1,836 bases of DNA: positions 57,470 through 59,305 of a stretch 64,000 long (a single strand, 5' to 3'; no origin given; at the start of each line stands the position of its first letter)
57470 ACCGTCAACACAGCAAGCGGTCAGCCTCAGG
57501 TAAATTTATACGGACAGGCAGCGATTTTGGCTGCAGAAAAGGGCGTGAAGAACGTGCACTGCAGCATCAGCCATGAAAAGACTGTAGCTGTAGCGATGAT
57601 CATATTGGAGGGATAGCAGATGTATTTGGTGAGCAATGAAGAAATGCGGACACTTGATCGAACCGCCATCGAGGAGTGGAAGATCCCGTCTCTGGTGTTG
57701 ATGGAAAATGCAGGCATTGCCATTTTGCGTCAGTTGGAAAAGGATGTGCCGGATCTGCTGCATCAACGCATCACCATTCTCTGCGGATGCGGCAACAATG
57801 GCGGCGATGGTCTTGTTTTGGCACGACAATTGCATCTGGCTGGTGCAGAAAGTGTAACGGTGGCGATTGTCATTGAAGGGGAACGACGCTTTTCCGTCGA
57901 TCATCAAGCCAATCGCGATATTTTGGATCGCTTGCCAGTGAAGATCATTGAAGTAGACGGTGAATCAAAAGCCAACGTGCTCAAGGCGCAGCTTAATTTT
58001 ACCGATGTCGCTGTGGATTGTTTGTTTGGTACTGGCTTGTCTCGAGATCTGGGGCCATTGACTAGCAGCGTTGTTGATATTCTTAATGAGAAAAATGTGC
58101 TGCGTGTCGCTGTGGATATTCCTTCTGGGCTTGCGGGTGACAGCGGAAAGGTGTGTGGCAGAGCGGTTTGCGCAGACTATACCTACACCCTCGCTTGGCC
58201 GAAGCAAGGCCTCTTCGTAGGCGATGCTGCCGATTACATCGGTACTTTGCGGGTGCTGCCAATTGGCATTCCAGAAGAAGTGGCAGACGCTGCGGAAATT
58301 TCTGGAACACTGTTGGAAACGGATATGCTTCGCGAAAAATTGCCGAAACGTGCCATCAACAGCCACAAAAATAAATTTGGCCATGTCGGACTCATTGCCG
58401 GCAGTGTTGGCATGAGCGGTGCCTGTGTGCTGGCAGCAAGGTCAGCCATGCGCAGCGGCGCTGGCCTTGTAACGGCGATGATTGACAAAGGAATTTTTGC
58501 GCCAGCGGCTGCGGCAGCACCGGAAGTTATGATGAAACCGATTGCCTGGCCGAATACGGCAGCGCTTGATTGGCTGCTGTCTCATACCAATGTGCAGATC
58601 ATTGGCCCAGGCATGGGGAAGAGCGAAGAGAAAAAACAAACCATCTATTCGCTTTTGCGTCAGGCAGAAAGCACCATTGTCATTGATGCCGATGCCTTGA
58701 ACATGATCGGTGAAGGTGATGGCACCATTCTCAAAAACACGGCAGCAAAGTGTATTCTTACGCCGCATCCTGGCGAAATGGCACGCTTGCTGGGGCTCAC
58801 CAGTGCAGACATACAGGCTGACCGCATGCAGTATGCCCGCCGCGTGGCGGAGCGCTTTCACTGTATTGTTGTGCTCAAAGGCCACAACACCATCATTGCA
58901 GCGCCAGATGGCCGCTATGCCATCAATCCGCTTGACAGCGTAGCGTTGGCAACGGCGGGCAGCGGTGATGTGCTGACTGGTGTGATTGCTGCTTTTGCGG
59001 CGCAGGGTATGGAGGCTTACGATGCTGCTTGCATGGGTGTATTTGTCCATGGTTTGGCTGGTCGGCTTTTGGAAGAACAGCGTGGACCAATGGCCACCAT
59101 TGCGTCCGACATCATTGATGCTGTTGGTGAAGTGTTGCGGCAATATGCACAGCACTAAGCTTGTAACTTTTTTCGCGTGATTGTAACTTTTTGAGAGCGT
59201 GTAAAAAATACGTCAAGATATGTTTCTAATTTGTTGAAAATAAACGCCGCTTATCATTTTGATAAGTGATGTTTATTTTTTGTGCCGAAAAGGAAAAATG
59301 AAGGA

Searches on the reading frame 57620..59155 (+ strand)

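Call 67: search_protein_families(library=ncbifam, proteins=[window:57620-59155:+], max_evalue=0.001)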
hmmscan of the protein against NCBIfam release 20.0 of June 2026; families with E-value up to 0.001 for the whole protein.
window:57620-59155:+ (512 aa): 8 families
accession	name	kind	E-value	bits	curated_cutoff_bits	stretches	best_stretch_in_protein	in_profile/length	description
NF007856.0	PRK10565.1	equivalog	3.7e-91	306.3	703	1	4-503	18-495/510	bifunctional ADP-dependent NAD(P)H-hydrate dehydratase/NAD(P)H-hydrate epimerase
TIGR00196.1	yjeF_cterm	hypoth_equivalog_domain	1.5e-66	224.6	129.85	1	237-507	8-276/277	NAD(P)H-hydrate dehydratase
TIGR00197.1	yjeF_nterm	hypoth_equivalog_domain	3e-44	151.1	88.6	1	4-219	3-206/206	NAD(P)H-hydrate epimerase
NF006830.1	PRK09355.1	equivalog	2.6e-11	43.4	180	1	385-505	129-250/263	hydroxyethylthiazole kinase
TIGR00694.1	thiM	equivalog_domain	3.4e-08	33.3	256.4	1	388-507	126-245/249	hydroxyethylthiazole kinase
TIGR03168.1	1-PFK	subfamily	6.9e-05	21.9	216.4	0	339-472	146-273/305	hexose kinase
TIGR03828.1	pfkB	equivalog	0.00017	20.7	292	0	339-466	146-267/305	1-phosphofructokinase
TIGR00097.1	HMP-P_kinase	equivalog_domain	0.00096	18.5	204.95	0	377-470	128-227/254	bifunctional hydroxymethylpyrimidine kinase/phosphomethylpyrimidine kinase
